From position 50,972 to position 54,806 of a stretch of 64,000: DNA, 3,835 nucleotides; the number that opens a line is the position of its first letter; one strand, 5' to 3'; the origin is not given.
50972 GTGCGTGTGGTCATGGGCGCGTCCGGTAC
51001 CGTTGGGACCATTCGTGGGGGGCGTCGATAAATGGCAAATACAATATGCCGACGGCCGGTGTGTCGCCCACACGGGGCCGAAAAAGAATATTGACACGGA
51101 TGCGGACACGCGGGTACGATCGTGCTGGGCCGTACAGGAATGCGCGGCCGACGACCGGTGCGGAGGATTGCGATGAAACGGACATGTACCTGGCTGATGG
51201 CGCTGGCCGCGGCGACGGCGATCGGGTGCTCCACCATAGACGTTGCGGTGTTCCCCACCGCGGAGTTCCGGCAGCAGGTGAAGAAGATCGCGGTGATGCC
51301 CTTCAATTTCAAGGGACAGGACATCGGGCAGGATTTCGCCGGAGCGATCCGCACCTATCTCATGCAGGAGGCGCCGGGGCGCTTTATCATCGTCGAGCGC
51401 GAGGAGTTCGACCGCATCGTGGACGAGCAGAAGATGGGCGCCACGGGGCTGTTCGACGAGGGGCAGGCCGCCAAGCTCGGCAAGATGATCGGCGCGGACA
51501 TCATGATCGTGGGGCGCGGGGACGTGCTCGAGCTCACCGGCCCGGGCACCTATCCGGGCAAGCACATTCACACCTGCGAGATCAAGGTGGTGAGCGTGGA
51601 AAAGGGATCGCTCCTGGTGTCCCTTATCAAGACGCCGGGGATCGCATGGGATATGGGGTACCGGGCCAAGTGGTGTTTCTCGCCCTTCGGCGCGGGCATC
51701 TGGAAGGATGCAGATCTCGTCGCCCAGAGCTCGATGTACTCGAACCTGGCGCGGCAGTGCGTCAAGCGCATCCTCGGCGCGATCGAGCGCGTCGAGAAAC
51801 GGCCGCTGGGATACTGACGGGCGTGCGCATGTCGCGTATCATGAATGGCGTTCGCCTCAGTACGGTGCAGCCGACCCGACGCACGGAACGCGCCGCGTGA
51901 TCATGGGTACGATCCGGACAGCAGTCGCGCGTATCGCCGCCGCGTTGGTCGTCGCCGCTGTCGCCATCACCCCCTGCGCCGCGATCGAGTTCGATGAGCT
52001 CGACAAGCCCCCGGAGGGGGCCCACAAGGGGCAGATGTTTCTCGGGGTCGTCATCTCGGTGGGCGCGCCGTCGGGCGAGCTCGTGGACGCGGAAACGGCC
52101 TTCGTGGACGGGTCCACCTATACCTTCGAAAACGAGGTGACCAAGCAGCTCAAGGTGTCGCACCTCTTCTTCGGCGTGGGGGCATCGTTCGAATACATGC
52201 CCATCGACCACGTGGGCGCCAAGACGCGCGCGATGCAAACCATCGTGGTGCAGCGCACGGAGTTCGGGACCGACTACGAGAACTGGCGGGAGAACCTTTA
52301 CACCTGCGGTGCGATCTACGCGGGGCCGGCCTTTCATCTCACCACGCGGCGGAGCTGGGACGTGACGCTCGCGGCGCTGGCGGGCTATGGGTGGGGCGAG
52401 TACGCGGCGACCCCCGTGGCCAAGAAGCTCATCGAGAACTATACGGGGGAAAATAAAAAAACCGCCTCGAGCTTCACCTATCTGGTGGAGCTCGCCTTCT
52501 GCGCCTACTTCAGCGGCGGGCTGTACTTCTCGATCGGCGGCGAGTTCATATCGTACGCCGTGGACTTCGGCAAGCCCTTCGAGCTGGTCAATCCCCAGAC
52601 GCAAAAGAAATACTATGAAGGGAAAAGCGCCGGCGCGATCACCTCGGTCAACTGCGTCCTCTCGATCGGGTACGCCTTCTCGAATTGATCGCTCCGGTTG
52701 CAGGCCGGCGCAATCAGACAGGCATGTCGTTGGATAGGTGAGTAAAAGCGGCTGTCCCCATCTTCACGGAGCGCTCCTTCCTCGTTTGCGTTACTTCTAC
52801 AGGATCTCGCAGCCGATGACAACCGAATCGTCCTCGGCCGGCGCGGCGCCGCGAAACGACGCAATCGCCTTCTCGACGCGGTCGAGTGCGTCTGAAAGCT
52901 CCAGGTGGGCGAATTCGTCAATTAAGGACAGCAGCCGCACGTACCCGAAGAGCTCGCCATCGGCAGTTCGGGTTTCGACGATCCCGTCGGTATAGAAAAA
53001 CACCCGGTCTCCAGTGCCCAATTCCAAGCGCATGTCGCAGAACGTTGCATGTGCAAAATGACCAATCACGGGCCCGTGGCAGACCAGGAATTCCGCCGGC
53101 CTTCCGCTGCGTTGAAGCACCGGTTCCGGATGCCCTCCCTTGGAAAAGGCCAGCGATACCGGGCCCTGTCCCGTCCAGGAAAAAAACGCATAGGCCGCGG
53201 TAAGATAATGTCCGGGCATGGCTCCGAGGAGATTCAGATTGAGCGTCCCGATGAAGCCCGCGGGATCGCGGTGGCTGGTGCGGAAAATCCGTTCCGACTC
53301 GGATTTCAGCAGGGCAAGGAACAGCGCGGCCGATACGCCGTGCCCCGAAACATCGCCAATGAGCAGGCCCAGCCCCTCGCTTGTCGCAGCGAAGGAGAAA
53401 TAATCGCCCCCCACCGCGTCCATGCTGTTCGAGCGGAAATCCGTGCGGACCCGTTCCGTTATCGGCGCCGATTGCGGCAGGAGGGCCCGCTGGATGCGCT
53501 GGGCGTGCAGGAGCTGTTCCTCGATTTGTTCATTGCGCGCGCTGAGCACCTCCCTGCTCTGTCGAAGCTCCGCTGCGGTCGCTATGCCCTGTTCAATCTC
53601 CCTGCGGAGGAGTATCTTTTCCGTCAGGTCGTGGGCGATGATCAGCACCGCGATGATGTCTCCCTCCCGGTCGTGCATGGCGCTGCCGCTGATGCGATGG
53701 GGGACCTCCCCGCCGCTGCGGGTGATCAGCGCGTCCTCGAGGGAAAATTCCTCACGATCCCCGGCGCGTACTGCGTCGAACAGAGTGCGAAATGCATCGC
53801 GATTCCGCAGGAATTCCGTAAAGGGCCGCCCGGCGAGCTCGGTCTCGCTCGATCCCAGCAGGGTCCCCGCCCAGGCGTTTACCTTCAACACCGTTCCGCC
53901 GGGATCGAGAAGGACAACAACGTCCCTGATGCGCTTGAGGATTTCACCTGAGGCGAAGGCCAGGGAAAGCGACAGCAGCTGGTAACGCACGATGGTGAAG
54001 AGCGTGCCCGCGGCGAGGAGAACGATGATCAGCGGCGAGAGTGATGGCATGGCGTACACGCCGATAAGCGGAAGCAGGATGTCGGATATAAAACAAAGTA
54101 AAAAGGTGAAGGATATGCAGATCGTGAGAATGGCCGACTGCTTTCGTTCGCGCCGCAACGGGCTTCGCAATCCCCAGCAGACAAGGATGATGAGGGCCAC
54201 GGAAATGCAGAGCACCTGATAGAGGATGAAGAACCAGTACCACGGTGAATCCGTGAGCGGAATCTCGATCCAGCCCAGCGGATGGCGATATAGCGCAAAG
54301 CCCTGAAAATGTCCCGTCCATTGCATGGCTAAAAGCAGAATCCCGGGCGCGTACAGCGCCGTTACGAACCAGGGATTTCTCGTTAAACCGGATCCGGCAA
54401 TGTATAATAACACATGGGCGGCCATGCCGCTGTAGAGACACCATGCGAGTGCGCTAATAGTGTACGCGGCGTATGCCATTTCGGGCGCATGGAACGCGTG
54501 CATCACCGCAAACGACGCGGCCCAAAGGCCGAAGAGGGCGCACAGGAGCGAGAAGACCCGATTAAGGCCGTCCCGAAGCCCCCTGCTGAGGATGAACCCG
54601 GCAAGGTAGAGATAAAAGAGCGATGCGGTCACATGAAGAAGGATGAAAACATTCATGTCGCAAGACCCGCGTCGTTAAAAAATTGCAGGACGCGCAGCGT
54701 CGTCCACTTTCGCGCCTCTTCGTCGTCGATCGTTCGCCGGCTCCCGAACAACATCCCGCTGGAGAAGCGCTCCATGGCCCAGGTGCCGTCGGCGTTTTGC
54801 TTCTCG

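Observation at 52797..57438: Translationally coupled trio: M23 peptidase, prenyltransferase/terpene-cyclase-like repeat protein, polytopic PAS-PP2C phosphatase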

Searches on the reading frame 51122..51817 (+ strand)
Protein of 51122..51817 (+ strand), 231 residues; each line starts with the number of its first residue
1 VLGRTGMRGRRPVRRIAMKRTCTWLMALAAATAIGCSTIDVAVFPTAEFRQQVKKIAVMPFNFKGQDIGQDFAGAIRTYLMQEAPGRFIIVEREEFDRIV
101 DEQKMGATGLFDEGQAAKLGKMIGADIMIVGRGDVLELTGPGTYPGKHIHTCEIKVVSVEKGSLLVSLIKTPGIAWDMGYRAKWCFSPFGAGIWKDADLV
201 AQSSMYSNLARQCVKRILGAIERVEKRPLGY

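Call 49: search_protein_families(library=pfam, proteins=[window:51122-51817:+], max_evalue=0.001)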
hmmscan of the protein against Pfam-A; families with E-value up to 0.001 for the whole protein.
window:51122-51817:+ (231 aa): 2 families
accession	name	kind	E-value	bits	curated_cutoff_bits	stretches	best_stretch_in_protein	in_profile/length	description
PF03783.19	CsgG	-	1.8e-09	37.7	20.8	1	66-132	34-97/210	Curli production assembly/transport component CsgG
PF13036.11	LpoB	-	6.4e-05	23.3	22.3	1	71-132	49-109/147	Peptidoglycan-synthase activator LpoB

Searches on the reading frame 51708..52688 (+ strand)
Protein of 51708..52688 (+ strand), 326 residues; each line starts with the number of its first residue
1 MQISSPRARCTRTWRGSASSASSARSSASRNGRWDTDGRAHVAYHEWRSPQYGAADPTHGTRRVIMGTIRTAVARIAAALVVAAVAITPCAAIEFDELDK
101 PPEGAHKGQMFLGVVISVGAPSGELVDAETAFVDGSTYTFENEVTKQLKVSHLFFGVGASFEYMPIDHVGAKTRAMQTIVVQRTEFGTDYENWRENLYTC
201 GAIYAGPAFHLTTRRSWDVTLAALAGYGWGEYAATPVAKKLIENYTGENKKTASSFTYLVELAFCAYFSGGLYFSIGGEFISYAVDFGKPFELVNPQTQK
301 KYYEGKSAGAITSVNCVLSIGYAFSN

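Call 49: search_protein_families(library=pfam, proteins=[window:51708-52688:+], max_evalue=0.001)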
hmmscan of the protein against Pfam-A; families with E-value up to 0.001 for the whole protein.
window:51708-52688:+ (326 aa): 0 families

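Call 74: search_protein_families(library=ncbifam, proteins=[window:51903-52688:+], max_evalue=0.1)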
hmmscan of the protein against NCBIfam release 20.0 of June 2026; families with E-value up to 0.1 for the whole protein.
window:51903-52688:+ (261 aa): 0 families

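Call 75: search_solved_structures(query=window:51903-52688:+, max_evalue=10)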
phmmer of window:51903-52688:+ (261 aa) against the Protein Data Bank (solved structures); distinct sequences matched with E-value up to 10: 5.
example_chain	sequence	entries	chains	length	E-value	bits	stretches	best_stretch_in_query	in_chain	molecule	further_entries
6chg_C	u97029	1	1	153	0.058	16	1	147-186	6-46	Histone-lysine N-methyltransferase, H3 lysine-4 specific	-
6ugm_M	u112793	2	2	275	0.11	15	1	146-186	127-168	Histone-lysine N-methyltransferase, H3 lysine-4 specific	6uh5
11sz_A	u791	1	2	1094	0.43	13.2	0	130-174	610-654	6-deoxyerythronolide-B synthase, Erythronolide synthase EryA2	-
4ku0_D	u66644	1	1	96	0.6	12.7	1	200-255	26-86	Uncharacterized 10.2 kDa protein in segC-Gp6 intergenic region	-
5iv5_ZA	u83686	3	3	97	0.62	12.6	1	200-255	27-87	Uncharacterized 10.2 kDa protein in segC-Gp6 intergenic region | gp5.4, tip of the central spike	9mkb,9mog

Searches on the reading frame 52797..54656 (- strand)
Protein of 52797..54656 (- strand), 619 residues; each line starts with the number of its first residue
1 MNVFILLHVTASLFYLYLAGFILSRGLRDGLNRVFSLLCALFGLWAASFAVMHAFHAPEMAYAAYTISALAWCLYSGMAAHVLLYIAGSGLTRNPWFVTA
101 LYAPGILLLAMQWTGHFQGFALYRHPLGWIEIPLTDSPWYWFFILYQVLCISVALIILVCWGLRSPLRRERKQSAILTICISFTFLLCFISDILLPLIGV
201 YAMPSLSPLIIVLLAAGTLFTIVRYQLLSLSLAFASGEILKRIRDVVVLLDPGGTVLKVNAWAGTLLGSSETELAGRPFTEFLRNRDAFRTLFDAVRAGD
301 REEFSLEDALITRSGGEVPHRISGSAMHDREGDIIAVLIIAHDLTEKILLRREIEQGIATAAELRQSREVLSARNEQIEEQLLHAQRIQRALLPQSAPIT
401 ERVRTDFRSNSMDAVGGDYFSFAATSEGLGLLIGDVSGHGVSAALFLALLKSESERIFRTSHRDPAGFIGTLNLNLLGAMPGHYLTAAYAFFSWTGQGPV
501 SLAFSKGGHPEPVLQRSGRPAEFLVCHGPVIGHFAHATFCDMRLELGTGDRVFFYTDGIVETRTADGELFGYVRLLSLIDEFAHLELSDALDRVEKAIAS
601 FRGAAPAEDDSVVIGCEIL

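Call 7: search_protein_families(library=pfam, proteins=[window:52797-54656:-], max_evalue=0.01)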
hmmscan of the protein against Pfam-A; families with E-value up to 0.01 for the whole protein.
window:52797-54656:- (619 aa): 6 families
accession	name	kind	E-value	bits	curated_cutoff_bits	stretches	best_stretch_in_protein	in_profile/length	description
PF07228.17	SpoIIE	-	1.2e-33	117.1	25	1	427-614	3-187/192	Stage II sporulation protein E (SpoIIE)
PF13426.13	PAS_9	-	7e-14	52.4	27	1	246-346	3-103/103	PAS domain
PF08448.16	PAS_4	-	1.4e-11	45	23.1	1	242-347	3-108/110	PAS fold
PF16927.11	HisKA_7TM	-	6.3e-09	36.4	28.6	1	10-230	4-222/224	N-terminal 7TM region of histidine kinase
PF00989.32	PAS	-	1.5e-07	31.8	22.6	1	239-343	6-112/113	PAS fold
PF24820.1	Diguanyl_cycl_sensor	-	0.00028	21.2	28.1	1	241-302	3-66/109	Diguanylate cyclase-like sensor domain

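Call 10: search_protein_families(library=ncbifam, proteins=[window:52797-54656:-], max_evalue=0.001)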
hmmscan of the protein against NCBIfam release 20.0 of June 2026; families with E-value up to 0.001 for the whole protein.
window:52797-54656:- (619 aa): 4 families
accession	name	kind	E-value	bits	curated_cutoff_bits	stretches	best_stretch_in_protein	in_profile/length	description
NF038263.1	prot_phos_SiaA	equivalog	1e-13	50.8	700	1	352-615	384-654/658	biofilm regulation protein phosphatase SiaA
TIGR00229.1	sensory_box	domain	7.6e-13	48.7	22.9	1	239-353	10-125/126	PAS domain S-box protein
NF008468.0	PRK11360.1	equivalog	6.9e-11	41.2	646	1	238-356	272-389/616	two-component system sensor histidine kinase AtoS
NF045505.1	RR_RssB_Pseudo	equivalog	1.7e-09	37.2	700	1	370-562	144-341/394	two-component system response regulator RssB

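Call 26: find_homologous_proteins(query=window:52797-54656:-)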
Query window:52797-54656:- (619 aa): 231 proteins with E <= 0.001 among 8000 candidates; the best 120 are listed.
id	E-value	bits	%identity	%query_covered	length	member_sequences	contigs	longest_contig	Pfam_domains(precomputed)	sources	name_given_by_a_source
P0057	0.0e+0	1368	99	100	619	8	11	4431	PF13426.14,PF08448.17,PF16927.12,PF00989.32,PF07228.18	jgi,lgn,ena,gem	-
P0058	3.7e-206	704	55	100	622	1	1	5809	PF13426.14,PF08448.17,PF16927.12,PF00989.32,PF07228.18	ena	-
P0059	3.4e-177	608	46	100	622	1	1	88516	PF13426.14,PF08448.17,PF16927.12,PF00989.32,PF07228.18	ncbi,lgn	-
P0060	1.1e-172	594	47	100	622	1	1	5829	PF13426.14,PF08448.17,PF16927.12,PF00989.32,PF07228.18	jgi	jgi:PAS domain S-box-containing protein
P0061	9.6e-145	501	57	64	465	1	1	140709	PF13426.14,PF08448.17,PF16927.12,PF00989.32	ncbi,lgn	-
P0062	6.8e-132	459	40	100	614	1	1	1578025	PF13426.14,PF16927.12,PF07228.18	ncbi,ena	-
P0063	3.9e-130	453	39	100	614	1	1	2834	PF13426.14,PF08448.17,PF16927.12,PF00989.32,PF07228.18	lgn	-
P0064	4.8e-129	449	38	100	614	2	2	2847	PF13426.14,PF08448.17,PF16927.12,PF00989.32,PF07228.18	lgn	-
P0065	5.6e-122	426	39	97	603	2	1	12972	PF13426.14,PF16927.12,PF07228.18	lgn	-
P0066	3.1e-87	311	33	99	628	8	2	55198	PF13426.14,PF08448.17,PF16927.12,PF00989.32,PF07228.18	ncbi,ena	-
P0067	2.2e-75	272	49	41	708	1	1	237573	PF08447.19,PF13426.14,PF24820.2,PF01590.33,PF08448.17,PF00989.32,PF07228.18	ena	-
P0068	1.7e-64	236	37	62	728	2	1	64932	PF08447.19,PF13426.14,PF13188.14,PF08448.17,PF16927.12,PF00989.32,PF07228.18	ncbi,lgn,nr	ncbi:MAG: SpoIIE family protein phosphatase [Spirochaetes bacterium]|nr:SpoIIE family protein phosph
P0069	2.9e-62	229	48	43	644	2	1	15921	PF08447.19,PF13426.14,PF01590.33,PF08448.17,PF00989.32,PF07228.18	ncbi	-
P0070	6.0e-52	195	34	60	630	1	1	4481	PF08447.19,PF13426.14,PF13188.14,PF08448.17,PF00989.32,PF07228.18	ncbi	-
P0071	3.0e-50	189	34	60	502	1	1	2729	PF08447.19,PF13426.14,PF13188.14,PF08448.17,PF00989.32,PF07228.18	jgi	jgi:sigma-B regulation protein RsbU (phosphoserine phosphatase)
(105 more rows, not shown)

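Call 27: find_encoding_contigs(protein=P0058, flank=6000, max_places=2)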
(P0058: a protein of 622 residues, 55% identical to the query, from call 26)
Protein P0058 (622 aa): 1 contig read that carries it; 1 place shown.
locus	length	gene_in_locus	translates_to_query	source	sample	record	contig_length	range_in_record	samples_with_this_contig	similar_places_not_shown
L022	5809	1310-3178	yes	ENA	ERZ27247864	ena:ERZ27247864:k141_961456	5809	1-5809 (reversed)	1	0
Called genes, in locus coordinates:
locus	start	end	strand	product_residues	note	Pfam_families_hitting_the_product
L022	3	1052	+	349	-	?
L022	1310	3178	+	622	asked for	PF16927:HisKA_7TM, PF00989:PAS, PF08448:PAS_4 (weak), PF13426:PAS_9 (weak), PF07228:SpoIIE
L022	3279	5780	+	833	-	PF01804:Penicil_amidase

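Call 28: find_encoding_contigs(protein=P0059, flank=8000, max_places=2)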
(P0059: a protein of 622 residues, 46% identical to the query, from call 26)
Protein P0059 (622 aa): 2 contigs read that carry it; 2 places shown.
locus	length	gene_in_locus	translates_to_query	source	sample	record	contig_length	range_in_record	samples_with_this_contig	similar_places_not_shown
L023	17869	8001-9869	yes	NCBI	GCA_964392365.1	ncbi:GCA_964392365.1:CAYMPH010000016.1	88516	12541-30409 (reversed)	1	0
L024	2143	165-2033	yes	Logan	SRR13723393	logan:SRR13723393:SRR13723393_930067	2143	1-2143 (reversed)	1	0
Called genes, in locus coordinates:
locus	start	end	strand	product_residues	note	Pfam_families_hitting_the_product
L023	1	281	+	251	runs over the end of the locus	PF00378:ECH_1, PF16113:ECH_2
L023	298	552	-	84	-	-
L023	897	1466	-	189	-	PF00903:Glyoxalase, PF13669:Glyoxalase_4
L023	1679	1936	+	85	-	PF00887:ACBP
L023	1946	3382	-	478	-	PF13519:VWA_2 (weak)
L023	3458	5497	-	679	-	PF00989:PAS, PF08448:PAS_4 (weak), PF13426:PAS_9, PF00989:PAS, PF08448:PAS_4, PF13426:PAS_9, PF08447:PAS_3, PF07228:SpoIIE, +2 more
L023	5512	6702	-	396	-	PF05762:VWA_CoxE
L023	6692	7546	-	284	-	PF00158:Sigma54_activat (faint), PF13401:AAA_22 (weak), PF00004:AAA, PF07724:AAA_2, PF07728:AAA_5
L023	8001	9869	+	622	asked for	PF16927:HisKA_7TM, PF00989:PAS (weak), PF08448:PAS_4 (weak), PF13426:PAS_9 (weak), PF07228:SpoIIE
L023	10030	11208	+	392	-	PF00108:Thiolase_N, PF02803:Thiolase_C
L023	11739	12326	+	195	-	PF18306:LDcluster4, PF03641:Lysine_decarbox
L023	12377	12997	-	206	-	PF00406:ADK, PF13207:AAA_17, PF13238:AAA_18 (weak), PF05191:ADK_lid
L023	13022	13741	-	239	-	PF00378:ECH_1, PF16113:ECH_2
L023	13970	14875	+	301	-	PF00753:Lactamase_B, PF23023:Anti-Pycsar_Apyc1 (weak)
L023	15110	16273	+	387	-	PF08447:PAS_3, PF07228:SpoIIE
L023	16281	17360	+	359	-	PF23023:Anti-Pycsar_Apyc1, PF00753:Lactamase_B, PF13691:Lactamase_B_4 (weak), PF12706:Lactamase_B_2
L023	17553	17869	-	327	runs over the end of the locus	PF00291:PALP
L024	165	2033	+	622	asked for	PF16927:HisKA_7TM, PF00989:PAS (weak), PF08448:PAS_4 (weak), PF13426:PAS_9 (weak), PF07228:SpoIIE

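Call 29: find_encoding_contigs(protein=P0062, flank=8000, max_places=2)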
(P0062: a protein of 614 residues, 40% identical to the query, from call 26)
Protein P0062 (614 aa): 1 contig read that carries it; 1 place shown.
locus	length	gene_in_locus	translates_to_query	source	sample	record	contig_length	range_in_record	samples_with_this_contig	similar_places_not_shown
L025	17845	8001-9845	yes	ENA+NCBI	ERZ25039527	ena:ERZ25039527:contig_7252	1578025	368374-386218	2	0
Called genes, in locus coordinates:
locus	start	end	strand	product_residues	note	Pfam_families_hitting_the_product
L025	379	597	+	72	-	-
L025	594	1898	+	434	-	PF04015:DUF362, PF00037:Fer4 (faint)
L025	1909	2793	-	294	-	PF00106:adh_short, PF08659:KR (faint), PF13561:adh_short_C2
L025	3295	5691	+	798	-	-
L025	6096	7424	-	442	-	PF12588:PSDC, PF02666:PS_Dcarbxylase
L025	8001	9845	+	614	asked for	PF16927:HisKA_7TM, PF13426:PAS_9 (weak), PF07228:SpoIIE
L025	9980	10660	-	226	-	PF20599:DUF6796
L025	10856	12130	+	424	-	PF04087:DUF389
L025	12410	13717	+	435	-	PF00909:Ammonium_transp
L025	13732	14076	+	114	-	PF00543:P-II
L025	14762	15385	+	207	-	-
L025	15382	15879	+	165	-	-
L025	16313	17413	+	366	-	PF01144:CoA_trans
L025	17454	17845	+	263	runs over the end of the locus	PF01144:CoA_trans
